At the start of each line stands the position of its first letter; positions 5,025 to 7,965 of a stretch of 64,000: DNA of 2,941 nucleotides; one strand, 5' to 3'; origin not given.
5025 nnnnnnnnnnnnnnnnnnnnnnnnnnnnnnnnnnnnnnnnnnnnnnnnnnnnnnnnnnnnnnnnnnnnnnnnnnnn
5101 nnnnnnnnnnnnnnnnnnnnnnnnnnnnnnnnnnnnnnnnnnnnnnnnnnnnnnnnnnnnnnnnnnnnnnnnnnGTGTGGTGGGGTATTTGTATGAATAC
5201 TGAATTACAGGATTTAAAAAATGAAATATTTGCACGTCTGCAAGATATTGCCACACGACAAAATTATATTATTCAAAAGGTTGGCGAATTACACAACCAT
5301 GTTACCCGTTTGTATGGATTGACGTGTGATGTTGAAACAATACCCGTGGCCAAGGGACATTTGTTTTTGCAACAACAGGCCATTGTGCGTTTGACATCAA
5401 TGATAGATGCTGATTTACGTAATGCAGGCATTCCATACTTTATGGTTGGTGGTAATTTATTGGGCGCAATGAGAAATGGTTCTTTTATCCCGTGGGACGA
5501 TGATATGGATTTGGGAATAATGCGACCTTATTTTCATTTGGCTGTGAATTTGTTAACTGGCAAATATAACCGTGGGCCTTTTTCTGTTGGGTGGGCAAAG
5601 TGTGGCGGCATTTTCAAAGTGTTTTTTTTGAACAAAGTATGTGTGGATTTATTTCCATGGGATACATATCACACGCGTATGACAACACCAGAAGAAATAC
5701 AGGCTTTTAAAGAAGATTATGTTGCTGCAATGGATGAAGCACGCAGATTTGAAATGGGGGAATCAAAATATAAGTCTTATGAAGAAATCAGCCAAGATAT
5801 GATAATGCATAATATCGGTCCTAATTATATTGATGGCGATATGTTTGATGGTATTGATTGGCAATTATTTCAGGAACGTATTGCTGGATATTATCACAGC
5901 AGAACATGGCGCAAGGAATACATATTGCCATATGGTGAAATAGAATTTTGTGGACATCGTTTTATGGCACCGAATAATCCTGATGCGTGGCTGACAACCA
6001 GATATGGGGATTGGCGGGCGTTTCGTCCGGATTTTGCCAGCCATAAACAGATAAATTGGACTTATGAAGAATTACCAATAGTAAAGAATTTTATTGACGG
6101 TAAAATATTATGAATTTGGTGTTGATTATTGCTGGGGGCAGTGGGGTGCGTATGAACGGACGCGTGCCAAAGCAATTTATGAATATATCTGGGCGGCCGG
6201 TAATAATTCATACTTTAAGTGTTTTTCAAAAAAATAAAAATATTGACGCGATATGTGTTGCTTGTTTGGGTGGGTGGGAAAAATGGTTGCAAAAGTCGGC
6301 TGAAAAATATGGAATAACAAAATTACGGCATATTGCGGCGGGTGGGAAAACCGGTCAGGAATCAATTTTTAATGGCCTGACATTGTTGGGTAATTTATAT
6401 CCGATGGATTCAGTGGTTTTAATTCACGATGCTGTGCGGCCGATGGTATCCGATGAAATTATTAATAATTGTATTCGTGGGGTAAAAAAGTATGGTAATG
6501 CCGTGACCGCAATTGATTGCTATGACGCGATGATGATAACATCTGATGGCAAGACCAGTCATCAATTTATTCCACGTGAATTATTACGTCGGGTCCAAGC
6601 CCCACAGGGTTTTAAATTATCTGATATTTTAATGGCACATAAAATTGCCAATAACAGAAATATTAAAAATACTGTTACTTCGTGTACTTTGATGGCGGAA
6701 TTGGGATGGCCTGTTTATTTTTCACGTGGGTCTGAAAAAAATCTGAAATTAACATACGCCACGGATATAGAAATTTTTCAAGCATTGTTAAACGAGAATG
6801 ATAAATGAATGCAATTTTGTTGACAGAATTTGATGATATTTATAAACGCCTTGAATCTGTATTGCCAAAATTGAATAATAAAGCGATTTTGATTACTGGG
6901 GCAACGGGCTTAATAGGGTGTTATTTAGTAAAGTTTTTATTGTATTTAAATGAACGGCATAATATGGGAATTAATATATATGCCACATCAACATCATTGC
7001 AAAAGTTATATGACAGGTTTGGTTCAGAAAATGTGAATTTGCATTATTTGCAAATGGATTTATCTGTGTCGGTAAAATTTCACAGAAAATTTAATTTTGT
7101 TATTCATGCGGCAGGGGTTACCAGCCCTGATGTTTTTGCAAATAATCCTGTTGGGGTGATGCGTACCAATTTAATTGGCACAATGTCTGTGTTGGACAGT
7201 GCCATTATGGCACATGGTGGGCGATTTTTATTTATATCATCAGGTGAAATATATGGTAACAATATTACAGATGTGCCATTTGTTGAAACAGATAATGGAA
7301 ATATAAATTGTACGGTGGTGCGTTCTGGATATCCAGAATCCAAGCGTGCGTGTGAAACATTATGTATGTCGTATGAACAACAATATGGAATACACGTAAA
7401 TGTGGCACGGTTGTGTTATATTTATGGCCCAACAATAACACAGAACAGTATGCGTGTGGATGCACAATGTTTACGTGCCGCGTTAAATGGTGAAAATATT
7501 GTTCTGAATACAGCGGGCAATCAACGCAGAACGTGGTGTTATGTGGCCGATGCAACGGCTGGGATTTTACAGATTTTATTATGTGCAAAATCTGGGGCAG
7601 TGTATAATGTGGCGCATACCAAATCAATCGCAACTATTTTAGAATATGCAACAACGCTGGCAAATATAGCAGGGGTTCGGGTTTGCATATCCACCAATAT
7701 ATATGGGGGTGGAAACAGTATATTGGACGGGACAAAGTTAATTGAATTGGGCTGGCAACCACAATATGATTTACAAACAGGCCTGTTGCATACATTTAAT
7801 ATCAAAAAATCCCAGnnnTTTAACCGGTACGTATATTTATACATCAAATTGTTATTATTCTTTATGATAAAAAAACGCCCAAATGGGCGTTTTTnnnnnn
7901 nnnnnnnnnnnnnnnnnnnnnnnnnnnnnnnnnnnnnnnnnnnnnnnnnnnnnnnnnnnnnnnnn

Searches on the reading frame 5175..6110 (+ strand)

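Call 68: search_protein_families(library=pfam, proteins=[window:5175-6110:+], max_evalue=0.001)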
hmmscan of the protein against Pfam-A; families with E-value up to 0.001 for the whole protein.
window:5175-6110:+ (312 aa): 1 family
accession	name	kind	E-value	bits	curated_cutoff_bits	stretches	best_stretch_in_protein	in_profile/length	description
PF04991.19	LicD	-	1.2e-20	75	22.6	2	83-124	3-44/227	LicD family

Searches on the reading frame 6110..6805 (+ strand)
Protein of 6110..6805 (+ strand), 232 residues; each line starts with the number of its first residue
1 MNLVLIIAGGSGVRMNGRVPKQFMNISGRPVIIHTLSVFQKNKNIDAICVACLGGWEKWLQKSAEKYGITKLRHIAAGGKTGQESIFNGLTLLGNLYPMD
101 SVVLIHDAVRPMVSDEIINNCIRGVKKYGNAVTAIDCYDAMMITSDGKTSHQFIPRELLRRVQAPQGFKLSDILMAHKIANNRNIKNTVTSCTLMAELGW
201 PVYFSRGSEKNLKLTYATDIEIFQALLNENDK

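Call 68: search_protein_families(library=pfam, proteins=[window:6110-6805:+], max_evalue=0.001)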
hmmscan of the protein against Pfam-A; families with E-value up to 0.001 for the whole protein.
window:6110-6805:+ (232 aa): 2 families
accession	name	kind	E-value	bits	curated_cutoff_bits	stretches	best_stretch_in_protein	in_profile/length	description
PF01128.25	IspD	-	2.1e-37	129.5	27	1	4-228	3-220/221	2-C-methyl-D-erythritol 4-phosphate cytidylyltransferase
PF12804.13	NTP_transf_3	-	1.2e-06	29.2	27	1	4-132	1-118/160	MobA-like NTP transferase domain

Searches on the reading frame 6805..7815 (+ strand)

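Call 68: search_protein_families(library=pfam, proteins=[window:6805-7815:+], max_evalue=0.001)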
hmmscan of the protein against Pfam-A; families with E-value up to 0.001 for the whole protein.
window:6805-7815:+ (337 aa): 6 families
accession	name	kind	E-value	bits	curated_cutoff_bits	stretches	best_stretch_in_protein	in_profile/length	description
PF01370.27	Epimerase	-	1e-39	136.8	20.9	1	28-270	1-240/240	NAD dependent epimerase/dehydratase family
PF16363.11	GDP_Man_Dehyd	-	4.9e-29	102.3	27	1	29-284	1-264/332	GDP-mannose 4,6 dehydratase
PF01073.25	3Beta_HSD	-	1.3e-14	54.3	22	1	29-247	1-218/280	3-beta hydroxysteroid dehydrogenase/isomerase family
PF07993.18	NAD_binding_4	-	1.5e-11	44.4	20.1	1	92-213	85-214/258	Male sterility protein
PF02719.21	Polysacc_synt_2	-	1.3e-08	34.8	20.2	1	28-146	1-128/293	Polysaccharide biosynthesis protein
PF04321.23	RmlD_sub_bind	-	2.7e-05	23.9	27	1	28-290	3-232/287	RmlD substrate binding domain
